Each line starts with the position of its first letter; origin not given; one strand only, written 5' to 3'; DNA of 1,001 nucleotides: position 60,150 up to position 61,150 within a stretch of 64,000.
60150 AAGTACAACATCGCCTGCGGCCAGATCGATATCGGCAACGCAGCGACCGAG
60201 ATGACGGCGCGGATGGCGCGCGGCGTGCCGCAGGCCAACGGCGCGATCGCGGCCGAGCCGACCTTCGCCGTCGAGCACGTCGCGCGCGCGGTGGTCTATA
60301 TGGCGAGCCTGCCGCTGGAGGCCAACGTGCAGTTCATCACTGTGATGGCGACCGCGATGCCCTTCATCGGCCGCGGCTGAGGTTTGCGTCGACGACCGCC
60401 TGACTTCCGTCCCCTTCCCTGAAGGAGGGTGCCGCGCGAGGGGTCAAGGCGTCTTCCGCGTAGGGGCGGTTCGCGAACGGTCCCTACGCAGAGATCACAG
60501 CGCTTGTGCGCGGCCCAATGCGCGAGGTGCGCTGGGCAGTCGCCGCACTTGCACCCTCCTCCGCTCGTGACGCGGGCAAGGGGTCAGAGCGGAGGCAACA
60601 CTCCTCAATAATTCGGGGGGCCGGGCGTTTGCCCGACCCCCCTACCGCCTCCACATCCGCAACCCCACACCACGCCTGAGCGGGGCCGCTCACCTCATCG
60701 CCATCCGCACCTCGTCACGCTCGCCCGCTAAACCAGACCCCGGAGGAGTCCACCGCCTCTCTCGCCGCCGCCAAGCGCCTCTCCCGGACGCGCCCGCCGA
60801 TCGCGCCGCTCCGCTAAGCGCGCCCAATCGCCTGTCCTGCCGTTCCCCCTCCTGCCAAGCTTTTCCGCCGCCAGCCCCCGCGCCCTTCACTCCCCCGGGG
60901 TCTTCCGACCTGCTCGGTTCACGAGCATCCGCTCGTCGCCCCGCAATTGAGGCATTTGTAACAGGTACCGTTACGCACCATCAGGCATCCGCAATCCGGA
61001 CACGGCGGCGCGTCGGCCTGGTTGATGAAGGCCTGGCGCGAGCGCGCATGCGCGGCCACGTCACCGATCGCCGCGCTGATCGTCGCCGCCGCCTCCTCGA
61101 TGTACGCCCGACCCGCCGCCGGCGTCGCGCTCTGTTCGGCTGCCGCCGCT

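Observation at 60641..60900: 260-nt strongly C-rich/G-poor tract in the convergent intergenic region, a candidate Rho utilisation (rut) site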

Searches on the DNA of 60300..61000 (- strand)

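Call 5: search_rna_families(source=window, start=60300, end=61000, threshold=evalue, max_evalue=10, show_alignments=3)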
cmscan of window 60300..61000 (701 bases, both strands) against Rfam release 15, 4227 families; matches with E-value up to 10: 3.
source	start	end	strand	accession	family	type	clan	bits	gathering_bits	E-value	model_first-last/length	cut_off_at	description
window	60535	60602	-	RF00829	mir-149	Gene; miRNA;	-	18.5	79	3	1-86/86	no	mir-149 microRNA precursor family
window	60620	60666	+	RF00223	IRES_Bip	Cis-reg; IRES;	-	12.9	40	0.13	34-153/263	no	bip internal ribosome entry site (IRES)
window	60616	60641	-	RF02353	BjrC68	Gene; sRNA;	-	10.9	39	8.1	48-73/82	no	Bradyrhizobiaceae sRNA BjrC68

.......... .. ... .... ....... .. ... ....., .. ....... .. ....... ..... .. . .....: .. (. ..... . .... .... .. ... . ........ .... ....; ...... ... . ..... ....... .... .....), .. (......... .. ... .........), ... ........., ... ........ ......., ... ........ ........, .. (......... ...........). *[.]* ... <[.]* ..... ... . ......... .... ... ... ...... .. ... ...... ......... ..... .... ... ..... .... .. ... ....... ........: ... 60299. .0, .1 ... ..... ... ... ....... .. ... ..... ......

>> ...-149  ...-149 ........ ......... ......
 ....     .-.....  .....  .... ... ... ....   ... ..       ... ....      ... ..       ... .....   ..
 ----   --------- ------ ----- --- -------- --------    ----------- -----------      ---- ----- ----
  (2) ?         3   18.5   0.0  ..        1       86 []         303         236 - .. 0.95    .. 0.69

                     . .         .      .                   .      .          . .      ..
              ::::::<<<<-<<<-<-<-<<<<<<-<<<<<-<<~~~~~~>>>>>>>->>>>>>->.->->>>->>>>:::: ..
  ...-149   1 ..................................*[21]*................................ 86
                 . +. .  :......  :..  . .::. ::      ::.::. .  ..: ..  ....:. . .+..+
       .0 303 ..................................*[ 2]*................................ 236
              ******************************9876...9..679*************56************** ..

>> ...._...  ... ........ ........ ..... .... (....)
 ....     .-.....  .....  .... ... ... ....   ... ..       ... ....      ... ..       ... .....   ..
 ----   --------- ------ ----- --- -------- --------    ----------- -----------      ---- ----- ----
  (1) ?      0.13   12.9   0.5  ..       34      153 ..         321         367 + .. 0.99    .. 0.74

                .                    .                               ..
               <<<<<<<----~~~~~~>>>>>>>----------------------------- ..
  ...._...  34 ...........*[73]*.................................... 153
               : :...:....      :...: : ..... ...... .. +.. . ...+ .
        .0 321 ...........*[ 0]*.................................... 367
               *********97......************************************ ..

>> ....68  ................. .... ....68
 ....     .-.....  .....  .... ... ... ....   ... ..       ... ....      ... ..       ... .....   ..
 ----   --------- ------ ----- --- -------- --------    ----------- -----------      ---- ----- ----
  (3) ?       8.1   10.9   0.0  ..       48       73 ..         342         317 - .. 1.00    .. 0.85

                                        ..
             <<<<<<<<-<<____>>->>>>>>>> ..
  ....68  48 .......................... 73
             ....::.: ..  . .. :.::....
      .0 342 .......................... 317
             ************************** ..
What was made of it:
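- Tried and rejected: The evalue-mode scan of 60300-61000 gave only noise (mir-149, IRES_Bip, and a 26-nt terminator-like match to BjrC68) (call 5).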

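Call 63: build_rna_model(alignment_id=A5)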
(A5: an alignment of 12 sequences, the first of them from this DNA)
Model R1 built from alignment A5 (12 sequences, 124 columns); structure: RNAalifold consensus.
model positions 106; base pairs 15; branch points 1; effective number of sequences 2.86; information 0.59 bits per position. Calibrated on 0.2 Mb of random sequence (short: E-values are rough).
structure used (alignment columns):
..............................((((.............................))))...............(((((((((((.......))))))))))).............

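Call 64: search_with_rna_model(model_id=R1, sources=[window, L001, L002, L003, L004, L005, L006, L007, L008, L009, L010, L011, L012, L013, L014, L015, L016, L017, L018, L019, L020, L021, L022, L023, L024, L025, L026, L027, L028, L029, L030, L031, L032, L033, L034, L035, L036, L037, L038, L039, L040, L041, L042, L043, L044, L045, L046, L047, L048, L049, L050, L051, L052, L053, L054, L055, L056, L057, L058, L059, L060, L061, L062, L063, L064, L065, L066, L067, L068, L069, L070, L071, L072, L073, L074, L075, L076, L077, L078, L079, L080, L091, L112, L135, L175, L178, L182, L199], max_evalue=1)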
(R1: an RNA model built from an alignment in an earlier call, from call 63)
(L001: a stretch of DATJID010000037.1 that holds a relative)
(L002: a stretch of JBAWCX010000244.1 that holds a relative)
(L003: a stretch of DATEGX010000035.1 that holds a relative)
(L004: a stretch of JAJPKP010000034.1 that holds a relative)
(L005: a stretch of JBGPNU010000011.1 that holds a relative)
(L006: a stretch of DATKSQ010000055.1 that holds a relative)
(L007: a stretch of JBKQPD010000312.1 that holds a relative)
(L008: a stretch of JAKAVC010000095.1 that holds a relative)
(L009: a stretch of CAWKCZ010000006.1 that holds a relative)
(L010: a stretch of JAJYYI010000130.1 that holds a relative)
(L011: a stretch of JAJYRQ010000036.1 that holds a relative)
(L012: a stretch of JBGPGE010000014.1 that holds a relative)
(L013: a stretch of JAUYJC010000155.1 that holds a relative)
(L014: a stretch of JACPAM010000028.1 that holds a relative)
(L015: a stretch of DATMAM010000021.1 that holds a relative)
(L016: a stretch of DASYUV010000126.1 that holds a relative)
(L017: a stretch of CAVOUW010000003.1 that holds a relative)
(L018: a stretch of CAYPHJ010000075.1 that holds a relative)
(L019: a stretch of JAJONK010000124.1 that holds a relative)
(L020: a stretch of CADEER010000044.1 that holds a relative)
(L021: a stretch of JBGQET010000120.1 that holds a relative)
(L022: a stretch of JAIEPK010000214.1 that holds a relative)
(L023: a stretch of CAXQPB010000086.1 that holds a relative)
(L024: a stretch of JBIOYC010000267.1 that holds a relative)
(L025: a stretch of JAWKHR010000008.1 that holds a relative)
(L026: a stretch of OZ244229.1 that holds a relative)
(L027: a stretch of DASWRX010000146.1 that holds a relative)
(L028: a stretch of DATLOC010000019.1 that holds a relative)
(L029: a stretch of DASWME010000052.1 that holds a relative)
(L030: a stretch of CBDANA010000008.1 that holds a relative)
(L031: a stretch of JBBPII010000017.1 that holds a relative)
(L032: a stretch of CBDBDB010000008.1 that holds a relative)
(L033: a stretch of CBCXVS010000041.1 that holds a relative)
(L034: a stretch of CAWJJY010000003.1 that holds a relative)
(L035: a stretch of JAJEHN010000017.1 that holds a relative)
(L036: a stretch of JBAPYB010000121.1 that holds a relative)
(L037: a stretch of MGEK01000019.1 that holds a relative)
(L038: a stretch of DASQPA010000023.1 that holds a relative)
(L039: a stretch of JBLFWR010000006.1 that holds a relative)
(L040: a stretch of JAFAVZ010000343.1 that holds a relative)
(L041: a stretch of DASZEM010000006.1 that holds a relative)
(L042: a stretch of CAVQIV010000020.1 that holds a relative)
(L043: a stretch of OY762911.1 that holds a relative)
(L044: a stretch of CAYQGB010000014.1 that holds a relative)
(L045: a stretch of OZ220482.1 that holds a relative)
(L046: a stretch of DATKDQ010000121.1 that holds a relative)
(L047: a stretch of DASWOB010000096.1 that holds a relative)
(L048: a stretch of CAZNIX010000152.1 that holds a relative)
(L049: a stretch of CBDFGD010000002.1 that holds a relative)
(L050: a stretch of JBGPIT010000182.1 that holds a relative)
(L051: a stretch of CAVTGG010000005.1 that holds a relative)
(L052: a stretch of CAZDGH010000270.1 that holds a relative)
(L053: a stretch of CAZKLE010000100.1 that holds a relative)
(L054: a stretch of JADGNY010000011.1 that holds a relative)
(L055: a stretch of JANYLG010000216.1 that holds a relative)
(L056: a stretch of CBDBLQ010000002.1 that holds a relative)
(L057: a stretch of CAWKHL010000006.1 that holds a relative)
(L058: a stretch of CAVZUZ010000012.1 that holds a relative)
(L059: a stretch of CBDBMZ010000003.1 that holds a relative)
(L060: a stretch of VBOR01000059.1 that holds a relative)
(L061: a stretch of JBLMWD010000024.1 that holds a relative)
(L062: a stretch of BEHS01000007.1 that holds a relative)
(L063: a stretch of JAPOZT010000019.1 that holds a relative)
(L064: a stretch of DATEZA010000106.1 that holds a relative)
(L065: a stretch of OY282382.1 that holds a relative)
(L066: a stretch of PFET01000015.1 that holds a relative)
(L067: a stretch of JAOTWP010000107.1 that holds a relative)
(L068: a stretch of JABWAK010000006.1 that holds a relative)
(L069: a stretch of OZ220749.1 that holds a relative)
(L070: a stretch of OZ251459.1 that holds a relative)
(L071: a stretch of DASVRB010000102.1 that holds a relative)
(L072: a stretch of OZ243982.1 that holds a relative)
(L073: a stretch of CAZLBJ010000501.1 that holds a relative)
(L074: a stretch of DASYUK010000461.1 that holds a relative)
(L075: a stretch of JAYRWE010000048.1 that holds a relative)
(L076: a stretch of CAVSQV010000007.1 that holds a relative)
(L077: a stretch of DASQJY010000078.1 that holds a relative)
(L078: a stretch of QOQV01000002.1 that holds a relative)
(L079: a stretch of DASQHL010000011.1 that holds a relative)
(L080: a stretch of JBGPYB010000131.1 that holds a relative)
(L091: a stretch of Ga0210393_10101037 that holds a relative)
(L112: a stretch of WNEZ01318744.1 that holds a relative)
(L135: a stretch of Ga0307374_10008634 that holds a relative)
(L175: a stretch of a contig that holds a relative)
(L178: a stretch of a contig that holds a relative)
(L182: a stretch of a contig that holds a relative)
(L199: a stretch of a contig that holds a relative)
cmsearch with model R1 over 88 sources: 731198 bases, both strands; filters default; matches with E-value up to 1: 33.
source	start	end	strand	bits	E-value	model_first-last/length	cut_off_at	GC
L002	5919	6023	+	104.8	2.2e-29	1-106/106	no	0.63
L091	1207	1313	+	104.7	2.4e-29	1-106/106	no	0.6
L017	5867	5971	+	104.1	3.6e-29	1-106/106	no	0.61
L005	3221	3326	+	103.3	6.4e-29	1-106/106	no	0.65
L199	6304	6410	+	85.1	2.5e-23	1-106/106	no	0.63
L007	4229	4332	+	83.8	6.2e-23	1-106/106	no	0.62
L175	252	353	-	83.8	6.3e-23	1-106/106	no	0.6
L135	11039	11143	-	81.1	4.2e-22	1-106/106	no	0.65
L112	620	727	-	79.5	1.4e-21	1-106/106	no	0.69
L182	1288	1398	-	77.6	5.3e-21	1-106/106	no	0.66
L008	3900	4007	+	74.8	3.6e-20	1-106/106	no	0.64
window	60605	60711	-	72.8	1.6e-19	1-106/106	no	0.69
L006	6216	6319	+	67.4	6.9e-18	1-106/106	no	0.65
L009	6686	6792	+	63.9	8.5e-17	1-106/106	no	0.59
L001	6036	6138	+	57.9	6e-15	1-106/106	no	0.7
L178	1236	1338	-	57.9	6e-15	1-106/106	no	0.7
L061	5755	5856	+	24.3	0.00013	1-106/106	no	0.63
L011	6021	6086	+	18.8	0.0063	24-96/106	no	0.74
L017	5935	5960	-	17.4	0.017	70-95/106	no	0.77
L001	6102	6127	-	17.3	0.019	70-95/106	no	0.85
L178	1247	1272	+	17.3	0.019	70-95/106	no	0.85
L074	5917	5940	+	17.1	0.021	71-94/106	no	0.71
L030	5789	5914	-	16.3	0.038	1-106/106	no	0.63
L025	5812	5849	-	14.5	0.14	60-95/106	no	0.74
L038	328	439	-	14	0.19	1-106/106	no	0.7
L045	7215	7250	+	13.7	0.25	61-95/106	no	0.86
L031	5834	5857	+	13.5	0.27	71-94/106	no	0.75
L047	6602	6635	+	13.5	0.28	24-55/106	no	0.79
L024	5103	5188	-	13.2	0.33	1-106/106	no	0.69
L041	6336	6360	+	12.8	0.46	71-94/106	no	0.92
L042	6502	6531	-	12.3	0.65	69-95/106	no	0.87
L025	5812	5840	+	12.1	0.73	70-95/106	no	0.79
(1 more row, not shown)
